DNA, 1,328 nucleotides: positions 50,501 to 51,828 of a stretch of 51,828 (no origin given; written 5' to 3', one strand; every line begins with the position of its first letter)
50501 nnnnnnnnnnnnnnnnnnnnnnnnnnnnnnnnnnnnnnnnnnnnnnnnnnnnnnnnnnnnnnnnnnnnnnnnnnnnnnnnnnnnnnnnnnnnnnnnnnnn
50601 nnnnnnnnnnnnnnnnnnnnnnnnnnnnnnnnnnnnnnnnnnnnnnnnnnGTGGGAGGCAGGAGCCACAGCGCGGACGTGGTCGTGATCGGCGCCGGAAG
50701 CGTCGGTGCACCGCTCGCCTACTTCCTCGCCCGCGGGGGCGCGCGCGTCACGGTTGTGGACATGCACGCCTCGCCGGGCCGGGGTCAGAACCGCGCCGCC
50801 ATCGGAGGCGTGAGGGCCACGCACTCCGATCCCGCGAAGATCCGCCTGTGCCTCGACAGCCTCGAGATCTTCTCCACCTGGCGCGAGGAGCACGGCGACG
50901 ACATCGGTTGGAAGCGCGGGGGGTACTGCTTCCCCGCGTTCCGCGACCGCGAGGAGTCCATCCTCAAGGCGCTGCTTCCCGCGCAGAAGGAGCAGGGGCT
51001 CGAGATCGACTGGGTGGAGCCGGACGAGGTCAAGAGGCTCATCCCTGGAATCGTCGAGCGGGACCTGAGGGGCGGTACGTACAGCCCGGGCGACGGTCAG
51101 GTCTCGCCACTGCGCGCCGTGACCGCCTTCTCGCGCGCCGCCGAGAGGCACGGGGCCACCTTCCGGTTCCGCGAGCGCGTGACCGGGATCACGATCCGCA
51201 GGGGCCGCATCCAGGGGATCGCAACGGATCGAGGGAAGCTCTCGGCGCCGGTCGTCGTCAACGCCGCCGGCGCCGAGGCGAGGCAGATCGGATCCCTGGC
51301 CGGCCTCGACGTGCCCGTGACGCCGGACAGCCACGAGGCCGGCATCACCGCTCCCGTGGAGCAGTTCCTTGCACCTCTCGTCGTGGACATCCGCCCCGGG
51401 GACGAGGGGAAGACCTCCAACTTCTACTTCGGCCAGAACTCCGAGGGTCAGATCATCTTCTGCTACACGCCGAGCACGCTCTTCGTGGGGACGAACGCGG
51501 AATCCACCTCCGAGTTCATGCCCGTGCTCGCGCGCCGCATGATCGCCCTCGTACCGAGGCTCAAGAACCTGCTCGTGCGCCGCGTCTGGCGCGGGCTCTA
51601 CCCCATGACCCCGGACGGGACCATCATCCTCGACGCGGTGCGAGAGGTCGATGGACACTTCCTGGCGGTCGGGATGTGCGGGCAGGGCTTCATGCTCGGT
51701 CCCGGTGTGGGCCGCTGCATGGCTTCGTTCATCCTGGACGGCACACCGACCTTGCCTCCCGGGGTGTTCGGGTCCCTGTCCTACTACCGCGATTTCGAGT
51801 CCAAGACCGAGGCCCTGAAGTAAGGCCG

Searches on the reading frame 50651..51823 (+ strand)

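Call 47: search_protein_families(library=pfam, proteins=[window:50651-51823:+], max_evalue=0.0001)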
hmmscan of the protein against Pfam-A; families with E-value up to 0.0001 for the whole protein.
window:50651-51823:+ (390 aa): 7 families
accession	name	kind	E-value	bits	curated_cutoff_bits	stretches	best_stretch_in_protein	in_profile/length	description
PF01266.30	DAO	-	1.1e-65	222.9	27.9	1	9-358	1-351/353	FAD dependent oxidoreductase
PF03486.20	HI0933_like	-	1.1e-06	28.7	50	0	9-59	2-52/244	HI0933-like protein Rossmann domain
PF00070.33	Pyr_redox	-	1.9e-06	28.8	22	1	10-49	2-41/82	Pyridine nucleotide-disulphide oxidoreductase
PF07992.20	Pyr_redox_2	-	3.4e-06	27.1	26.1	0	9-40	2-175/291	Pyridine nucleotide-disulphide oxidoreductase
PF01494.25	FAD_binding_3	-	6.8e-06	26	22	1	8-50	2-43/349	FAD binding domain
PF01946.23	Thi4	-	4.1e-05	23.4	26.2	0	7-47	17-58/235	Thi4 family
PF13450.12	NAD_binding_8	-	6.1e-05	23.6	21.9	0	12-45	1-35/68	NAD(P)-binding Rossmann-like domain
